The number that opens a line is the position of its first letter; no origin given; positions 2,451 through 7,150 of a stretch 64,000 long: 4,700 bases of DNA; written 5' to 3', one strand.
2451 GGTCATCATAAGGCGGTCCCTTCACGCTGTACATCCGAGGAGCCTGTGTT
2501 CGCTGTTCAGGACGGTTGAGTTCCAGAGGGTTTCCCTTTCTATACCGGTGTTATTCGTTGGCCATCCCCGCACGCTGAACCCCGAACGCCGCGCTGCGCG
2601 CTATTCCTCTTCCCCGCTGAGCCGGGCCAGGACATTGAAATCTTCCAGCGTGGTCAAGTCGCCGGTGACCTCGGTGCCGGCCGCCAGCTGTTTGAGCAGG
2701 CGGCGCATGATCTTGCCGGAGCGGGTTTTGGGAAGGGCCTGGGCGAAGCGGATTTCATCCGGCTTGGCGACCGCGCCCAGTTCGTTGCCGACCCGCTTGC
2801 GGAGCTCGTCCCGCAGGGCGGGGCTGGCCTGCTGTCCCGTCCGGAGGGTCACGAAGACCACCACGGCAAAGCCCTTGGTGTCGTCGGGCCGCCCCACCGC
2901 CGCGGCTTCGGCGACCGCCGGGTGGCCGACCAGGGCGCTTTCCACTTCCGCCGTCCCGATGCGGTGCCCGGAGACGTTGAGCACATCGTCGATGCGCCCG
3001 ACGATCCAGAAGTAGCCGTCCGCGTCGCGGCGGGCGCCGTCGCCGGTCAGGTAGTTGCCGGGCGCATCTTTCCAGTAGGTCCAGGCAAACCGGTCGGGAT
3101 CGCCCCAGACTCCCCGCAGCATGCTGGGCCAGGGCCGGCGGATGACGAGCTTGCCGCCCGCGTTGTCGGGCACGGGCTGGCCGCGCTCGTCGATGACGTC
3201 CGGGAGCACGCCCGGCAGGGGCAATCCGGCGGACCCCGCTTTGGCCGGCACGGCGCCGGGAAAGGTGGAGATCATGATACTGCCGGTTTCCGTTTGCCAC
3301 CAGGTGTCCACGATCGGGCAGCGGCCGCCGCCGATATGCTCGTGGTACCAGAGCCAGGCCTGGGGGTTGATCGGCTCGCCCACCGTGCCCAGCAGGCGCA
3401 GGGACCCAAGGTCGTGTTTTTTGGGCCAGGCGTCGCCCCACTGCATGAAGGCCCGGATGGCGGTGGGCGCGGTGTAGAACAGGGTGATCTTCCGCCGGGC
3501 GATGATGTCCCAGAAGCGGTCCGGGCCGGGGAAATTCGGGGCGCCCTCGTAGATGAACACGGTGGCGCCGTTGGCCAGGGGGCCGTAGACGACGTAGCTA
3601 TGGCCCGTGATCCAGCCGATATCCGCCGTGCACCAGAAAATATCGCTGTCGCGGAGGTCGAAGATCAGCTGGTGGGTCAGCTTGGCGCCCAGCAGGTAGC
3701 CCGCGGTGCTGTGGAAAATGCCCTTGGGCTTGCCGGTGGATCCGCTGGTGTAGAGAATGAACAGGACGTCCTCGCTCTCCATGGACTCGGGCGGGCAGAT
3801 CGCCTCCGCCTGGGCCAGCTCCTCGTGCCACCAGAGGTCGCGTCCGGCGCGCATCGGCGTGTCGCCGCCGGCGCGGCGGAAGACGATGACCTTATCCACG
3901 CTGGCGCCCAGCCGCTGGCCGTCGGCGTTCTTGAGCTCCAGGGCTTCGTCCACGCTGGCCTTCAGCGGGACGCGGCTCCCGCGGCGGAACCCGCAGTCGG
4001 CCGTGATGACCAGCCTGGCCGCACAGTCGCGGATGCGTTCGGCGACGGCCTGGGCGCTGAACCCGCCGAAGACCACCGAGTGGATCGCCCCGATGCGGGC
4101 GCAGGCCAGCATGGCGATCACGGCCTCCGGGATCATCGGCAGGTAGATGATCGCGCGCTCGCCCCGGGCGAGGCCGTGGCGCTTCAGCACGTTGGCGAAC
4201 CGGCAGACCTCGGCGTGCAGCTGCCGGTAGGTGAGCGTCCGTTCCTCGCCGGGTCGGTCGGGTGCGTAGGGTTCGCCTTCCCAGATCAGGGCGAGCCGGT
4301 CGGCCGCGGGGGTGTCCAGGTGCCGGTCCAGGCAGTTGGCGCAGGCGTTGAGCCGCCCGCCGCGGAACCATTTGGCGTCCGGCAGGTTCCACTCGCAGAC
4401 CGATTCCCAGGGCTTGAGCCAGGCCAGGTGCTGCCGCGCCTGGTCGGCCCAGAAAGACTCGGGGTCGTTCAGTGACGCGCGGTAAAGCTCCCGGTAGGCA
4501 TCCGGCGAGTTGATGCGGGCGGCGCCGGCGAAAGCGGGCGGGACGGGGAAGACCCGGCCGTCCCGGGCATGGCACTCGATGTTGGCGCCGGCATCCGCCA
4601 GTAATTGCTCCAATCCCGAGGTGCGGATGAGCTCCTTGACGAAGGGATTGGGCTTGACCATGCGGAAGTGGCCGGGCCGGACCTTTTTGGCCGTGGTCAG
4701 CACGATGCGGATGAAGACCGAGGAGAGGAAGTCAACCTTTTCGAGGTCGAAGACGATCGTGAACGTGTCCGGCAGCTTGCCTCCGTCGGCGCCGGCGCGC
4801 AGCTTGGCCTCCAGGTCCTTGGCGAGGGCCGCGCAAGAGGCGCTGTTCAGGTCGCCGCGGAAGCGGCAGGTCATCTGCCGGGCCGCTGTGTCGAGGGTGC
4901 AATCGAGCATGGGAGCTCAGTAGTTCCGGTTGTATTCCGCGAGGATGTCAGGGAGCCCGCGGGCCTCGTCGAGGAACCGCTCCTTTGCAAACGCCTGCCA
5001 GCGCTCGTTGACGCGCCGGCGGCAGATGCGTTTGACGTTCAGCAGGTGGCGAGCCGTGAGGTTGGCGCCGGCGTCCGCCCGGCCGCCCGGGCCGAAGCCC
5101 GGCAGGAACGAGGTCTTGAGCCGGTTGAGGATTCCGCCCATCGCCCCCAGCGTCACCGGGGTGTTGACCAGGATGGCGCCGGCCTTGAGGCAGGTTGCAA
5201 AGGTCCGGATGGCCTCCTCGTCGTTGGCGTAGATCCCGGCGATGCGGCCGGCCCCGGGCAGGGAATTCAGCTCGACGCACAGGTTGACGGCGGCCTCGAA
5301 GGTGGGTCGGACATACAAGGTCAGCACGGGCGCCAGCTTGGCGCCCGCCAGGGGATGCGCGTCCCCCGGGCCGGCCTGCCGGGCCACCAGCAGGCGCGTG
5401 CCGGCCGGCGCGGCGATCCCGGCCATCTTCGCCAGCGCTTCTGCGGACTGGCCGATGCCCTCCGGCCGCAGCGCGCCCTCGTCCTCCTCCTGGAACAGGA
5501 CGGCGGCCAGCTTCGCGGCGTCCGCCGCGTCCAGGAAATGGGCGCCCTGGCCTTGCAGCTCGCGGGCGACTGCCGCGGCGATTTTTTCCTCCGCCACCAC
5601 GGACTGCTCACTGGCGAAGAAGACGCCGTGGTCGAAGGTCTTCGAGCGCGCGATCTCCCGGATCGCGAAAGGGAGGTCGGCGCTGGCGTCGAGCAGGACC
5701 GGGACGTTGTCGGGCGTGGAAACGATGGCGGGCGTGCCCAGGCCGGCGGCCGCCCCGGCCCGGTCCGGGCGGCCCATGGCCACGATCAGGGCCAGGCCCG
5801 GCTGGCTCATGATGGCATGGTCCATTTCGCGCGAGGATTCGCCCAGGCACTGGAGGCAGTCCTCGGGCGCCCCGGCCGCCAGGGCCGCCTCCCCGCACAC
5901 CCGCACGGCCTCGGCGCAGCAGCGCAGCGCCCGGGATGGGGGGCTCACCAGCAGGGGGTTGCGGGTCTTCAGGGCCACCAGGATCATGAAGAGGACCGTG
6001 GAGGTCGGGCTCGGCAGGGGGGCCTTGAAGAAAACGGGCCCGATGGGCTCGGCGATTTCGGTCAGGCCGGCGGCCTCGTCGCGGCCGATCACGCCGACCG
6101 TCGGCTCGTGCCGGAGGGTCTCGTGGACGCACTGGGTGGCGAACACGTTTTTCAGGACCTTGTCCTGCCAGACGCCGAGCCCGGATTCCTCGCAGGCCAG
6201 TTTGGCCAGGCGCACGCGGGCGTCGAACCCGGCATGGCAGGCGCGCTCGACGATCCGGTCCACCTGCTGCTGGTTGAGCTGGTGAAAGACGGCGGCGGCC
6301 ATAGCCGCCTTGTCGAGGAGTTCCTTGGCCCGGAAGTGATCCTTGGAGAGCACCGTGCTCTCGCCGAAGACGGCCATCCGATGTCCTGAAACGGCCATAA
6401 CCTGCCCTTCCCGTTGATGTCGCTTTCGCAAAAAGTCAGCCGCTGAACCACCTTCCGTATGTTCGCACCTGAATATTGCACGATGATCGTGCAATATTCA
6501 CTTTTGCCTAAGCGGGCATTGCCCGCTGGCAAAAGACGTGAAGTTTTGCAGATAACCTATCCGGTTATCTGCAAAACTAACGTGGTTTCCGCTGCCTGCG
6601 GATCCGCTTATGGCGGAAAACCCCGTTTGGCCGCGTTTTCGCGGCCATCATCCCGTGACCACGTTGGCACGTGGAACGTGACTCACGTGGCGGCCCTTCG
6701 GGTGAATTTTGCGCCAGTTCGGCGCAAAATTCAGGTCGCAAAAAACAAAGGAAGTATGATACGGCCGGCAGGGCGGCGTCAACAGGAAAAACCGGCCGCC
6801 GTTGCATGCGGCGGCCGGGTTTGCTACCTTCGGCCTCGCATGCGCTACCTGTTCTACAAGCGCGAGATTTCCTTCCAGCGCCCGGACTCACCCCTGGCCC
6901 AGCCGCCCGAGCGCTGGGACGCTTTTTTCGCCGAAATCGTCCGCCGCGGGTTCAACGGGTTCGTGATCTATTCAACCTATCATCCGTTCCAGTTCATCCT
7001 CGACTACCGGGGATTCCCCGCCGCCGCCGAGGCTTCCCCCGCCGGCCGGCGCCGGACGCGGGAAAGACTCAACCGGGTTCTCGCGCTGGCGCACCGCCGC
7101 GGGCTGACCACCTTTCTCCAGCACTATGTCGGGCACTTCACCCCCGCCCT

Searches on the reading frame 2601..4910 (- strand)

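Call 9: search_protein_families(library=pfam, proteins=[window:2601-4910:-])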
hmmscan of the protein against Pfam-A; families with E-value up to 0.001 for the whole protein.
window:2601-4910:- (769 aa): 5 families
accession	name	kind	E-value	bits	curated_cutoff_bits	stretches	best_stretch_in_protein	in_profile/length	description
PF00501.34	AMP-binding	-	1.7e-88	297.5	29.9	1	204-601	10-383/384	AMP-binding enzyme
PF13193.12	AMP-binding_C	-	2.4e-26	92.9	24.5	1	655-733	1-76/76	AMP-binding enzyme C-terminal domain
PF16177.11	ACAS_N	-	2.3e-22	79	27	1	139-193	1-55/55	Acetyl-coenzyme A synthetase N-terminus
PF01740.26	STAS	-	7.7e-06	26.1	22.6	1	14-103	12-96/106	STAS domain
PF13466.11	STAS_2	-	0.00028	21.5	29.2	0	18-101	4-80/80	STAS domain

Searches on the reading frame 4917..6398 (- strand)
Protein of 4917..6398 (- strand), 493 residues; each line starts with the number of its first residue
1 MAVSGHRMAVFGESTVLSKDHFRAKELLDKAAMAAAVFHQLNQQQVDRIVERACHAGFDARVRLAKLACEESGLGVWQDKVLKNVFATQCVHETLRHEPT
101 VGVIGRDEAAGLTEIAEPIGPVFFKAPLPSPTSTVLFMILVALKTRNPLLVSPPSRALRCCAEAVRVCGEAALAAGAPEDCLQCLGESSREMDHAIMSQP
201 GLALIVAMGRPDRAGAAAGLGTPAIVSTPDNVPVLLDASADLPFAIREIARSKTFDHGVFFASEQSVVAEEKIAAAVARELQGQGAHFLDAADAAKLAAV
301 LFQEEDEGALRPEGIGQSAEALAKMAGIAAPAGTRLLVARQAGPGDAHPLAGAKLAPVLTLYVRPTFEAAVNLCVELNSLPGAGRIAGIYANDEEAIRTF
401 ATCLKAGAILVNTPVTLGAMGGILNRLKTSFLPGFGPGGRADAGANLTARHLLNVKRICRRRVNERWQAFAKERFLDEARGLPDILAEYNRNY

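Call 9: search_protein_families(library=pfam, proteins=[window:4917-6398:-])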
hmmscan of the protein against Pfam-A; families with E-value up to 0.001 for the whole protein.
window:4917-6398:- (493 aa): 1 family
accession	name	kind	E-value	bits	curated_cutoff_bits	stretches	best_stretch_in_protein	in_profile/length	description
PF00171.27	Aldedh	-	2.1e-12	46.8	23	1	23-282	30-290/461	Aldehyde dehydrogenase family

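Call 14: find_encoding_contigs(protein=window:4917-6398:-, flank=3000, max_places=6)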
Protein window:4917-6398:- (493 aa): no gene with exactly this product is on record in the collection.

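Call 37: find_homologous_proteins(query=window:4917-6398:-, max_evalue=1e-100)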
Query window:4917-6398:- (493 aa): 209 proteins with E <= 1e-100 among 8000 candidates; the best 120 are listed.
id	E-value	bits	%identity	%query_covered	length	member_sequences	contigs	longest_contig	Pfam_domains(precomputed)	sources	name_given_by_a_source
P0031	0.0e+0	1067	100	99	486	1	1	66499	PF00171.28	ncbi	-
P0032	7.8e-242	821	76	100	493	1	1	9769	PF00171.28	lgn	-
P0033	1.3e-220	751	69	100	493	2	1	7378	PF00171.28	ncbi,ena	-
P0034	3.3e-216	737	68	98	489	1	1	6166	PF00171.28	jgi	jgi:acetaldehyde dehydrogenase/alcohol dehydrogenase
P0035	2.1e-209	714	67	99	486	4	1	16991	PF00171.28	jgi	jgi:acetaldehyde dehydrogenase/alcohol dehydrogenase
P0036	1.7e-207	708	67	98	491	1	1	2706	PF00171.28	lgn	-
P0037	5.8e-203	693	65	100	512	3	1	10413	PF00171.28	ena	-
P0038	1.0e-164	567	54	100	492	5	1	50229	PF00171.28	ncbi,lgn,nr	ncbi:MAG: aldehyde dehydrogenase family protein [Kiritimatiellae bacterium]|nr:aldehyde dehydrogenas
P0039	1.8e-162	560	53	100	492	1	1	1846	PF00171.28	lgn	-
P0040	7.0e-162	558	53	99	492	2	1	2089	PF00171.28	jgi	-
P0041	1.0e-161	557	53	100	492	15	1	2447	PF00171.28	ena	-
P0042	9.3e-158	544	55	95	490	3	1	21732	PF00171.28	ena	-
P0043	1.5e-157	543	53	98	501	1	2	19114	PF00171.28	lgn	-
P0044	1.5e-157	543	55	95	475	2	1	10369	PF00171.28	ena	-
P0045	1.8e-157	543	54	98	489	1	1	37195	PF00171.28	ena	-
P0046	2.3e-157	543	54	97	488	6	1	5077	PF00171.28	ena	-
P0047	7.7e-157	541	51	100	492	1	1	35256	PF00171.28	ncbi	ncbi:MAG: aldehyde dehydrogenase family protein [Verrucomicrobiota bacterium]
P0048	8.4e-156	537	50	97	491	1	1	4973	PF00171.28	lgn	-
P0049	1.3e-155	537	54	95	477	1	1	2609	PF00171.28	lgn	-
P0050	1.5e-155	537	52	97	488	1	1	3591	PF00171.28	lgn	-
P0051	3.5e-155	535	54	95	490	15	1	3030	PF00171.28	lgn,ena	-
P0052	5.0e-155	535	54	96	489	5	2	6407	PF00171.28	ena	-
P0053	5.4e-155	535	54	95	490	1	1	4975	PF00171.28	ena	-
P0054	1.3e-154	534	54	96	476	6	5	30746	PF00171.28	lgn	-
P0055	2.6e-154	533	51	97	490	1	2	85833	PF00171.28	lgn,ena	-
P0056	3.2e-154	532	54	94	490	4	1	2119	PF00171.28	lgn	-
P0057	3.5e-154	532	54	96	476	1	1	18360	PF00171.28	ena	-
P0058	4.0e-154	532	51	97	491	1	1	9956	PF00171.28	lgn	-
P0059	8.0e-154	531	53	97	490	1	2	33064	PF00171.28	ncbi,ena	-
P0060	2.7e-153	529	53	97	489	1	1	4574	PF00171.28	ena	-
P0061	2.8e-153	529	51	97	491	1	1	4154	PF00171.28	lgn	-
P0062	1.0e-152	527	50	97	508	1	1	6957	PF00171.28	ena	-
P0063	1.4e-152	527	50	97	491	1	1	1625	PF00171.28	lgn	-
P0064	2.4e-152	526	50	97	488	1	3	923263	PF00171.28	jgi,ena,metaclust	metaclust:\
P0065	3.3e-152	526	54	94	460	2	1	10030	PF00171.28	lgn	-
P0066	4.7e-152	525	50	97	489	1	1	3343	PF00171.28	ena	-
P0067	6.2e-151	521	50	97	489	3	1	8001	PF00171.28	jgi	-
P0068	1.7e-150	520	53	95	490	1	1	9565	PF00171.28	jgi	jgi:acetaldehyde dehydrogenase/alcohol dehydrogenase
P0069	3.2e-150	519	49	96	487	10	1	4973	PF00171.28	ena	-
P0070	4.3e-150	519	51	95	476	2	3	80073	PF00171.28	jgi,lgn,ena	-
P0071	6.5e-150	518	50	97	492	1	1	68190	PF00171.28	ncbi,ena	-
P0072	9.0e-150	518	50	97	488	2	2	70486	PF00171.28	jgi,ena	-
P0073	9.1e-150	518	51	97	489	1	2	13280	PF00171.28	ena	-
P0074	2.1e-149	516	51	95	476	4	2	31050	PF00171.28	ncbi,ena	-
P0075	4.6e-149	515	49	98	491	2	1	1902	PF00171.28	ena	-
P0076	1.0e-148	514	49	98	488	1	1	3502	PF00171.28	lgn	-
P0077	1.1e-148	514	49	97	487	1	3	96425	PF00171.28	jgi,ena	-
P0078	1.7e-148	513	48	98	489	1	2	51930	PF00171.28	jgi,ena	-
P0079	1.5e-147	510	52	95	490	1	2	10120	PF00171.28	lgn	-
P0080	1.7e-147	510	49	97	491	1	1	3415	PF00171.28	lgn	-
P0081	4.9e-147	509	50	97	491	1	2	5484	PF00171.28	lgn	-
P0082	1.7e-146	507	52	95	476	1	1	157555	PF00171.28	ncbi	ncbi:MAG: aldehyde dehydrogenase family protein [Acidobacteriota bacterium]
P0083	5.0e-145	502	49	97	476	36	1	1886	PF00171.28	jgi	jgi:acetaldehyde dehydrogenase / alcohol dehydrogenase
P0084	5.2e-145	502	51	95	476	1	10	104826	PF00171.28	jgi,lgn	jgi:acetaldehyde dehydrogenase/alcohol dehydrogenase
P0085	1.4e-144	500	50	95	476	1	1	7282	PF00171.28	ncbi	-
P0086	1.6e-144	500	48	98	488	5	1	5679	PF00171.28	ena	-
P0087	3.3e-144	499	50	97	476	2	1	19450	PF00171.28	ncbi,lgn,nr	ncbi:MAG: aldehyde dehydrogenase family protein [Candidatus Cloacimonetes bacterium]|nr:aldehyde deh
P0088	4.3e-144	499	50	95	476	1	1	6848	PF00171.28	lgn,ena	-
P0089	8.8e-144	498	51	95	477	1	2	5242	PF00171.28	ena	-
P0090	2.1e-143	497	51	95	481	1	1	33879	PF00171.28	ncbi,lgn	-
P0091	2.4e-143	496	50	97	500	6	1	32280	PF00171.28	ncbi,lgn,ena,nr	ncbi:MAG: aldehyde dehydrogenase family protein [Coprothermobacterota bacterium]|nr:aldehyde dehydro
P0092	1.3e-142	494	49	96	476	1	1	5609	PF00171.28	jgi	jgi:acetaldehyde dehydrogenase / alcohol dehydrogenase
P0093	1.8e-142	494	47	97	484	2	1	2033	PF00171.28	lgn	-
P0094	4.8e-142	492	49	96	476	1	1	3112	PF00171.28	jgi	jgi:acetaldehyde dehydrogenase / alcohol dehydrogenase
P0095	6.5e-142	492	50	95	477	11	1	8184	PF00171.28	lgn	-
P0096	6.7e-142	492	50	95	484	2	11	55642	PF00171.28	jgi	jgi:acetaldehyde dehydrogenase/alcohol dehydrogenase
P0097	1.0e-141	491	49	96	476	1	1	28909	PF00171.28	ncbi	ncbi:MAG: aldehyde dehydrogenase family protein [Gammaproteobacteria bacterium]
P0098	1.8e-141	490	52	93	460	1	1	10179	PF00171.28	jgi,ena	-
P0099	2.1e-141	490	51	95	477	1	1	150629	PF00171.28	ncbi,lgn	-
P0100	2.4e-141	490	52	95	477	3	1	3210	PF00171.28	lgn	-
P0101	3.3e-141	489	51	97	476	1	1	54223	PF00171.28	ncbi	ncbi:MAG: aldehyde dehydrogenase family protein [PVC group bacterium]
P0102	6.8e-141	488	51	95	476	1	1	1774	PF00171.28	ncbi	-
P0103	1.7e-140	487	48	96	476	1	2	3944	PF00171.28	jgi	jgi:acetaldehyde dehydrogenase / alcohol dehydrogenase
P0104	1.8e-140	487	48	96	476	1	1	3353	PF00171.28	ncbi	ncbi:MAG: aldehyde dehydrogenase family protein [Bacteroidota bacterium]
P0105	2.2e-140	487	50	95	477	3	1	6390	PF00171.28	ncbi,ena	-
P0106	1.0e-139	484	49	95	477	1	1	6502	PF00171.28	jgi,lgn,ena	-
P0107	1.2e-139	484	50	95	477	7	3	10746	PF00171.28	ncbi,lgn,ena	-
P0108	1.3e-139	484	49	96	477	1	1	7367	PF00171.28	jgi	jgi:acetaldehyde dehydrogenase / alcohol dehydrogenase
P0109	1.4e-139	484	49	95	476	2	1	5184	PF00171.28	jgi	jgi:acetaldehyde dehydrogenase/alcohol dehydrogenase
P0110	1.5e-139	484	51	96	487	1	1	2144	PF00171.28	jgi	jgi:acetaldehyde dehydrogenase/alcohol dehydrogenase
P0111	2.6e-139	483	49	95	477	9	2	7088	PF00171.28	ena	-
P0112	3.8e-139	483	48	96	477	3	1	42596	PF00171.28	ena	-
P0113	6.7e-139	482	49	95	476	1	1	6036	PF00171.28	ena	-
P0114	8.3e-139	481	47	96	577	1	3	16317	PF01740.27,PF00171.28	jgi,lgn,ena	jgi:acetaldehyde dehydrogenase / alcohol dehydrogenase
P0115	1.6e-138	481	49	96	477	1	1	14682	PF00171.28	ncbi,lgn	-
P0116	2.4e-138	480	48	97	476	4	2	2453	PF00171.28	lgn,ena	-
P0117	2.5e-138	480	49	95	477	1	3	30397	PF00171.28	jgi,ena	-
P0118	3.2e-138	480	48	96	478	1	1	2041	PF00171.28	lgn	-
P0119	5.0e-138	479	51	95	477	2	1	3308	PF00171.28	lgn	-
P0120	5.8e-138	479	50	91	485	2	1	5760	PF00171.28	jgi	-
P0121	7.2e-138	478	50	95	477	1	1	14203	PF00171.28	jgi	jgi:acetaldehyde dehydrogenase/alcohol dehydrogenase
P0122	8.1e-138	478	50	95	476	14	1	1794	PF00171.28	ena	-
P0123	8.6e-138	478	49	91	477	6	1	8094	PF00171.28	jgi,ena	jgi:acetaldehyde dehydrogenase/alcohol dehydrogenase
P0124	1.0e-137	478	50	92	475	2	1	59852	PF00171.28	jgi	-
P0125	1.6e-137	477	48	97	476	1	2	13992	PF00171.28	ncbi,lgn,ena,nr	ncbi:MAG: aldehyde dehydrogenase family protein [Candidatus Cloacimonetes bacterium]|nr:aldehyde deh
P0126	2.3e-137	477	50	95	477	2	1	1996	PF00171.28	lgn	-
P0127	4.6e-137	476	49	95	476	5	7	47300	PF00171.28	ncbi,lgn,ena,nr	ncbi:MAG: aldehyde dehydrogenase family protein [Bacteroidetes bacterium]|nr:aldehyde dehydrogenase 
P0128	4.9e-137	476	49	95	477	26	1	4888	PF00171.28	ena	-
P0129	5.0e-137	476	48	96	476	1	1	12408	PF00171.28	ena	-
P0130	5.4e-137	475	48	95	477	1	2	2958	PF00171.28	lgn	-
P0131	1.1e-136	475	49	95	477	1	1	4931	PF00171.28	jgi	jgi:acetaldehyde dehydrogenase / alcohol dehydrogenase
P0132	1.2e-136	474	49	95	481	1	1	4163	PF00171.28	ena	-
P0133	2.6e-136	473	49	95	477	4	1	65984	PF00171.28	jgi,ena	jgi:acetaldehyde dehydrogenase/alcohol dehydrogenase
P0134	4.8e-136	472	49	95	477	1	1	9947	PF00171.28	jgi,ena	-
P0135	5.0e-136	472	48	95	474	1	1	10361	PF00171.28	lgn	-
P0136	5.3e-136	472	48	95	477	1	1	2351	PF00171.28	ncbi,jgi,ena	jgi:acetaldehyde dehydrogenase/alcohol dehydrogenase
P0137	6.0e-136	472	48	95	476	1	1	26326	PF00171.28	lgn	-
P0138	7.3e-136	472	48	96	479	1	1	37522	PF00171.28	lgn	-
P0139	1.3e-135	471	47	93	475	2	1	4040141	PF00171.28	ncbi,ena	-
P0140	1.4e-135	471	48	95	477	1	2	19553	PF00171.28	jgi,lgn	jgi:acetaldehyde dehydrogenase/alcohol dehydrogenase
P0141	1.6e-135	471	47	96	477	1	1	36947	PF00171.28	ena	-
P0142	2.3e-135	470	48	95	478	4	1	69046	PF00171.28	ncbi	ncbi:MAG: aldehyde dehydrogenase family protein [bacterium]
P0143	3.4e-135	470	47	97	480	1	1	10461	PF00171.28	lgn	-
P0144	4.3e-135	469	50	95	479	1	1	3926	PF00171.28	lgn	-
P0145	7.4e-135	468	51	95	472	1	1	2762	PF00171.28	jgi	jgi:acetaldehyde dehydrogenase/alcohol dehydrogenase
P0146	7.6e-135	468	47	97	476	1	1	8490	PF00171.28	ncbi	-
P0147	8.1e-135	468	47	96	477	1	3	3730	PF00171.28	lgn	-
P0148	9.1e-135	468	46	95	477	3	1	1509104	PF00171.28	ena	-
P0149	1.2e-134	468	49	95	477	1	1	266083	PF00171.28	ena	-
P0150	1.4e-134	467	48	96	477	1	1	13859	PF00171.28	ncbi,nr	ncbi:MAG: aldehyde dehydrogenase family protein [Candidatus Hydrogenedentes bacterium]|nr:aldehyde d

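Call 38: find_encoding_contigs(protein=P0033, flank=4000, max_places=2)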
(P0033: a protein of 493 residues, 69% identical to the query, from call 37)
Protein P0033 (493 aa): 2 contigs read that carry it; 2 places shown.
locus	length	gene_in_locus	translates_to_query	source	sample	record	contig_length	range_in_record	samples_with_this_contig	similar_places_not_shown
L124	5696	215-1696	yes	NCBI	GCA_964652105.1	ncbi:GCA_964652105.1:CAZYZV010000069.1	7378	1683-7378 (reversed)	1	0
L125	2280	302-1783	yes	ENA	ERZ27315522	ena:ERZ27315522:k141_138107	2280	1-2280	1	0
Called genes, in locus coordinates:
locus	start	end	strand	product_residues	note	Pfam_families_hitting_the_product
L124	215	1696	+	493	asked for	PF00171:Aldedh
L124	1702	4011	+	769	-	PF13466:STAS_2 (weak), PF16177:ACAS_N, PF00501:AMP-binding, PF13193:AMP-binding_C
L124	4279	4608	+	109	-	PF01740:STAS (weak)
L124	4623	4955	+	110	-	PF01740:STAS, PF13466:STAS_2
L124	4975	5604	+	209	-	PF01865:PhoU_div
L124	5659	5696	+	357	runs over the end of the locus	PF01384:PHO4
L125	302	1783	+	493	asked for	PF00171:Aldedh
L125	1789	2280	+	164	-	?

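Call 39: find_encoding_contigs(protein=P0035, flank=4000, max_places=2)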
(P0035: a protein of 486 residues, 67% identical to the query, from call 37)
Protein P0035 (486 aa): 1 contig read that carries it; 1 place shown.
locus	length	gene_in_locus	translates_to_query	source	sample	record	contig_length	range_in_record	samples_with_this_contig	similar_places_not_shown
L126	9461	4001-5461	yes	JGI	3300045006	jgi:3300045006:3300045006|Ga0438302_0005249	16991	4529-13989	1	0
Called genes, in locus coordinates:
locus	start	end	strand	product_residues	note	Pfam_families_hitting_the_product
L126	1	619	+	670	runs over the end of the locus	PF00483:NTP_transferase, PF12804:NTP_transf_3, PF25084:LbH_EIF2B (faint), PF01636:APH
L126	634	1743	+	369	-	-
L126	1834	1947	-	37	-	-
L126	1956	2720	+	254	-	PF09992:NAGPA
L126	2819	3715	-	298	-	PF19783:DUF6268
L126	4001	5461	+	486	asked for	PF00171:Aldedh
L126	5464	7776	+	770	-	PF13466:STAS_2 (weak), PF16177:ACAS_N, PF00501:AMP-binding, PF13193:AMP-binding_C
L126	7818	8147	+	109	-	PF01740:STAS, PF13466:STAS_2 (faint)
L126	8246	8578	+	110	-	PF01740:STAS, PF13466:STAS_2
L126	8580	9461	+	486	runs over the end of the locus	PF00083:Sugar_tr, PF07690:MFS_1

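Call 40: find_encoding_contigs(protein=P0037, flank=4000, max_places=2)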
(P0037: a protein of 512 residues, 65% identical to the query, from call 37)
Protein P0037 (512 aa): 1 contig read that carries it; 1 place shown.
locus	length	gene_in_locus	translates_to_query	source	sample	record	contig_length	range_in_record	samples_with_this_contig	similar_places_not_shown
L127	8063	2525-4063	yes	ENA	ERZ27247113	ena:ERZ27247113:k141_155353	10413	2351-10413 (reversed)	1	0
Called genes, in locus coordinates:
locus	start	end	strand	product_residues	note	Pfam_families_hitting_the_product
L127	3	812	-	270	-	?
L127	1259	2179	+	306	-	PF00165:HTH_AraC (weak), PF12833:HTH_18, PF00165:HTH_AraC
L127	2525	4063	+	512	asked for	PF00171:Aldedh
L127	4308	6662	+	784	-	PF16177:ACAS_N, PF00501:AMP-binding, PF13193:AMP-binding_C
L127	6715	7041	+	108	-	PF01740:STAS (weak), PF13466:STAS_2 (weak)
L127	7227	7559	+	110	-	PF01740:STAS, PF13466:STAS_2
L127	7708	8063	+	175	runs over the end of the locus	PF01865:PhoU_div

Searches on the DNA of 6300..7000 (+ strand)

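Call 5: search_rna_families(source=window, start=6300, end=7000, threshold=evalue, max_evalue=10)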
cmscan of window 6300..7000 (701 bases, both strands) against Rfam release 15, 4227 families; matches with E-value up to 10: 9.
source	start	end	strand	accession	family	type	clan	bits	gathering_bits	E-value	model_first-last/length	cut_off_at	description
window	6525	6599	+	RF00439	SNORD87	Gene; snRNA; snoRNA; CD-box;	-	18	50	1.5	1-85/85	no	Small nucleolar RNA SNORD87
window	6798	6928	+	RF01394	isrK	Gene; sRNA;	-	16.3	50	0.53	1-77/77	no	isrK Hfq binding RNA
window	6534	6585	-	RF00245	mir-19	Gene; miRNA;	CL00110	16.3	50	4.1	1-79/79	no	mir-19 microRNA precursor family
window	6767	6822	+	RF00382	DnaX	Cis-reg; frameshift_element;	-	16.1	35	0.65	1-65/65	no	DnaX ribosomal frameshifting element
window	6531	6588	+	RF00245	mir-19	Gene; miRNA;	CL00110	15.4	50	6.7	1-79/79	no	mir-19 microRNA precursor family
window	6660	6856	+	RF02690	BTH_s1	Gene; sRNA;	-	14.3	74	0.63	1-205/205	no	Burkholderia sRNA 1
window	6754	6820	+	RF01670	P17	Gene; sRNA;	-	13.8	45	0.51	1-282/282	no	Pseudomonas sRNA P17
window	6496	6559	+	RF01497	ALIL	Cis-reg;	-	13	50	0.77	1-117/117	no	ALIL pseudoknot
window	6787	6832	-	RF00382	DnaX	Cis-reg; frameshift_element;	-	12.8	35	4.7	1-65/65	no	DnaX ribosomal frameshifting element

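Call 59: search_dna_similar(query=window:6467-6736:+, collection=plasmids, mode=distant, max_evalue=0.001, max_rows=15)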
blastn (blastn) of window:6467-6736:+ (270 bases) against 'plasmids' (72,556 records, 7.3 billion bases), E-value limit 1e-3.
No match.
